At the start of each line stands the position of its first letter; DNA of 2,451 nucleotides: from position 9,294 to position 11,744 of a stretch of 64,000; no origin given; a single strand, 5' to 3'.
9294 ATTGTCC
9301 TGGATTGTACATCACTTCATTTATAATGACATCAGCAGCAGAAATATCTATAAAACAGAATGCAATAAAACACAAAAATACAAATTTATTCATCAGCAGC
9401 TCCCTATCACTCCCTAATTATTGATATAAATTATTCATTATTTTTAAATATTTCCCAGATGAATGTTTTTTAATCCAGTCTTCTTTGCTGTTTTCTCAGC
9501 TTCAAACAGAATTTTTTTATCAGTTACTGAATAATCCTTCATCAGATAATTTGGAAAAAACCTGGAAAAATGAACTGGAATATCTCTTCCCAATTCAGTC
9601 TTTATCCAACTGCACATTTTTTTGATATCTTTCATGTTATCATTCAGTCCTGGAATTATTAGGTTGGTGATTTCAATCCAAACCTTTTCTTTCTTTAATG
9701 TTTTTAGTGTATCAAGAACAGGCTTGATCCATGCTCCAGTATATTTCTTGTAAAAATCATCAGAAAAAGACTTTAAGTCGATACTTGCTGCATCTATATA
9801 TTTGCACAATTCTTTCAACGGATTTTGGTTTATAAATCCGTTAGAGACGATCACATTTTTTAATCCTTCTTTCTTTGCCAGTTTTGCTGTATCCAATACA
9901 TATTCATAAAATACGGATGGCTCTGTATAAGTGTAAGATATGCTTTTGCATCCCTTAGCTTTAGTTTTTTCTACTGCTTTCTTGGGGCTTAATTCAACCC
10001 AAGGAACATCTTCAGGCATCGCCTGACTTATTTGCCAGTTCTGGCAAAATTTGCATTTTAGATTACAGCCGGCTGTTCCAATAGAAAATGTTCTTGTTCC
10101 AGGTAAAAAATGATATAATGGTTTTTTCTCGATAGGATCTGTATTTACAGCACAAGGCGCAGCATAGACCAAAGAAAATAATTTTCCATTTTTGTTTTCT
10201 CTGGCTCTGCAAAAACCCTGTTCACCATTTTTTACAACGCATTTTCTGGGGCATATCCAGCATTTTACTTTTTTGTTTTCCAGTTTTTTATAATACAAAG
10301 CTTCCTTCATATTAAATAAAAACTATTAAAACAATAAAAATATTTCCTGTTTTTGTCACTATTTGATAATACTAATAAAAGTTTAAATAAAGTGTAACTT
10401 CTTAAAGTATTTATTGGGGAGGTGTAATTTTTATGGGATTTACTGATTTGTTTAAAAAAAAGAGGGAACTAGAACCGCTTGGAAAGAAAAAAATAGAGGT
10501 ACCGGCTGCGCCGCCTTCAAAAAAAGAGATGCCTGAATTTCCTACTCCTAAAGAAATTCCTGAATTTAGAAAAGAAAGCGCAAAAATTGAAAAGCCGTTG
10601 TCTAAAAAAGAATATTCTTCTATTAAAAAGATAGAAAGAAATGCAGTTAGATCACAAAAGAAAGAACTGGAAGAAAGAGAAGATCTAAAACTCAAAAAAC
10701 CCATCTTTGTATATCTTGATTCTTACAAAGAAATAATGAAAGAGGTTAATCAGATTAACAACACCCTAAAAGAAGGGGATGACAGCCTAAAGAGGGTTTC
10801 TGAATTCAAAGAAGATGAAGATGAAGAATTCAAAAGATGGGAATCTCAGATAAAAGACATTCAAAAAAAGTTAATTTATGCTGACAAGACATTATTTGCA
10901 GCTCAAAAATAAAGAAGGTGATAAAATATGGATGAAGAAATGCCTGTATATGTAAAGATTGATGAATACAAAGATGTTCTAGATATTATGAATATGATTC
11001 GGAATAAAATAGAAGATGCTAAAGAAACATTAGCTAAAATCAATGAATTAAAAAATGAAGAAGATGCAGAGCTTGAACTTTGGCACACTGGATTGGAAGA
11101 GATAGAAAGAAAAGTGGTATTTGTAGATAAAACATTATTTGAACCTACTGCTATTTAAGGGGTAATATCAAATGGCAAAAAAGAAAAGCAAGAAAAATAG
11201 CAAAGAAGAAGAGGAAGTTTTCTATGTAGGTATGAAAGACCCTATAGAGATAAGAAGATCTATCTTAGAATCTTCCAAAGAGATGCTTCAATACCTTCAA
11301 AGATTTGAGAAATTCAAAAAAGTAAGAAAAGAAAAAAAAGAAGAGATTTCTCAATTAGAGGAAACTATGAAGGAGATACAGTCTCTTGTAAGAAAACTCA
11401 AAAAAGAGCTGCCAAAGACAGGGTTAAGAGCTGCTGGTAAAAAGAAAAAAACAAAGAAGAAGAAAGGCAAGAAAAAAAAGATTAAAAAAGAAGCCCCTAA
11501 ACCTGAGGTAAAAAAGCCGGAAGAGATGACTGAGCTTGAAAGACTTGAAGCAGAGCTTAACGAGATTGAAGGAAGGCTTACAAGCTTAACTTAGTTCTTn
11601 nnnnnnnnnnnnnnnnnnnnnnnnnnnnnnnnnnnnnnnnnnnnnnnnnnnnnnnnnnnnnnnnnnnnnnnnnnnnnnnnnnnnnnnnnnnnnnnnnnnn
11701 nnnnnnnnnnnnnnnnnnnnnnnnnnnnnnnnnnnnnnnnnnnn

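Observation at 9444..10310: Orphan AmmeMemoRadiSam-type radical SAM enzyme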

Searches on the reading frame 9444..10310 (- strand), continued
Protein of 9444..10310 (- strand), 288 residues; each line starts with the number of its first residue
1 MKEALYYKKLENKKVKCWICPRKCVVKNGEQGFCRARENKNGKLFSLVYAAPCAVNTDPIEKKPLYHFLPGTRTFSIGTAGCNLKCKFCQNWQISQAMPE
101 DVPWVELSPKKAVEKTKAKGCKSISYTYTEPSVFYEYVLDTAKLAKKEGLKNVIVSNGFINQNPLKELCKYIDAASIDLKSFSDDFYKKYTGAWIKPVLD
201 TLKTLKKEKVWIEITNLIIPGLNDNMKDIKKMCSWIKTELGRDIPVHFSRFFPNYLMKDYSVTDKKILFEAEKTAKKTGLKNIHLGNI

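Call 73: find_related_loci(query=A5, collection=metagenome_contigs, flank=10000)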
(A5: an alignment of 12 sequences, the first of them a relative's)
Query A5 (288 aa) in metagenome_contigs; peptide patterns used: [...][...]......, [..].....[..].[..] (x = any residue, [..] = any of these).
600 stretches matched a pattern (row limit reached: there are more); 593 encode a relative of the query (tblastn E <= 1e-3); the best 80 are kept; 80 distinct loci.
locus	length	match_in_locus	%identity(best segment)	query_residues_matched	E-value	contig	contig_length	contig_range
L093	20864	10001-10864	60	1-288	1e-118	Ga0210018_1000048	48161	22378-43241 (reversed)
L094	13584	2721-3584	58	1-288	9e-115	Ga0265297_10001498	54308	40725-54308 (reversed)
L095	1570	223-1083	60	1-288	5e-123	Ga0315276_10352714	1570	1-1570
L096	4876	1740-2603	56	1-288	3e-114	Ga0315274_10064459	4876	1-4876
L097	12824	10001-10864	56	1-288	4e-111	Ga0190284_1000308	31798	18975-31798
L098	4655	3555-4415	53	2-288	1e-109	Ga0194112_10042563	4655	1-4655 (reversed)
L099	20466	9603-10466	55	1-288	6e-109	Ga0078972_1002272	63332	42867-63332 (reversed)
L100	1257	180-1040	53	1-288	3e-118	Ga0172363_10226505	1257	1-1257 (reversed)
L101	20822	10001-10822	56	15-288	4e-107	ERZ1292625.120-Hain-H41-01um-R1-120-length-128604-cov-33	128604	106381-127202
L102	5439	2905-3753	53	6-288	1e-106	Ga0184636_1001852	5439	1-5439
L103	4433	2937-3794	57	1-288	3e-107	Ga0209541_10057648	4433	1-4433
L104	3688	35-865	55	12-288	2e-108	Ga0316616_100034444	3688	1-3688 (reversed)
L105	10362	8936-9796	52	2-288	8e-106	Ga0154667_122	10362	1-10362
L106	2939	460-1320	52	2-288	1e-108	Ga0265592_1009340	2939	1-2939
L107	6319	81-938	52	2-288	4e-105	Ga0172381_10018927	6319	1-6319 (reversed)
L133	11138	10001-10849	49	6-288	1e-98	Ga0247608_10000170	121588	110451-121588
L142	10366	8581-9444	48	1-288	5e-97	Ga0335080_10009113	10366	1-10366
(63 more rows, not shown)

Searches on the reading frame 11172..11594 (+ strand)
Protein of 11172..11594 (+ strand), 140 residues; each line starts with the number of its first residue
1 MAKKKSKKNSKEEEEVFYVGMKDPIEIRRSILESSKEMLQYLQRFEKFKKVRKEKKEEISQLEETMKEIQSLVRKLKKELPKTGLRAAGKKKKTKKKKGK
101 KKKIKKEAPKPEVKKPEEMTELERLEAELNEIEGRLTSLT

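Call 33: search_protein_families(library=pfam, proteins=[window:11172-11594:+], max_evalue=0.1)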
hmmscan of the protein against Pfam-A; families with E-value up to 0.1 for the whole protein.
window:11172-11594:+ (140 aa): 6 families
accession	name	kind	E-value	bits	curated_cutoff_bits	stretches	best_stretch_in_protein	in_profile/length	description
PF01997.21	Translin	-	0.011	16.2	25.9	1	26-81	8-66/205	Translin family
PF13339.11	AATF-Che1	-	0.014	16.4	24.7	1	34-129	31-123/137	Apoptosis antagonizing transcription factor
PF13779.11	DUF4175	-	0.015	13.8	27.3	1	30-137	574-690/825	Domain of unknown function (DUF4175)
PF14362.11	DUF4407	-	0.025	14.3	31.3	1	34-132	123-221/297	Domain of unknown function (DUF4407)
PF08954.16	Trimer_CC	-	0.038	14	27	1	55-80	17-42/52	Trimerisation motif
PF04108.17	ATG17_like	-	0.093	12.6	43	0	46-139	119-185/355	Autophagy protein ATG17-like domain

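Call 44: search_protein_families(library=ncbifam, proteins=[window:11172-11594:+], max_evalue=0.01)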
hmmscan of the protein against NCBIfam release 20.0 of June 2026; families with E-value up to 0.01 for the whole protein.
window:11172-11594:+ (140 aa): 0 families
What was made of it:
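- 11172..11594 (+): cc3, 140 aa: long helix, lysine-rich disordered linker, conserved C-terminal helix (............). No family match (calls 33, 44).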

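Call 64: predict_structure(protein=window:11172-11594:+)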
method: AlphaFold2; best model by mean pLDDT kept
length: 140 residues; sequences in the alignment: 1
mean_pLDDT: 77.4   pTM: 0.37
mean pLDDT of the five models: 77.4, 75.1, 74.0, 72.8, 71.6
residues with pLDDT >= 90: 58; 70-90: 20; 50-70: 60; < 50: 2
segments of 3 or more residues with pLDDT < 50: none
pLDDT, mean of each block of 10 residues (from residue 1): 62 55 84 96 98 98 97 92 59 55 55 59 87 85
secondary structure, 60 per line:
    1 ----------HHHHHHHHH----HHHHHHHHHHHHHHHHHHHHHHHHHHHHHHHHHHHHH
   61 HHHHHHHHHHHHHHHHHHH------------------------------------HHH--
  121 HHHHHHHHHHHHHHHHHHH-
elements in order: H11-19 H24-79 H121-139
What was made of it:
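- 11172..11594 (+): Model helices at 24-79 and 121-139 (call 64).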
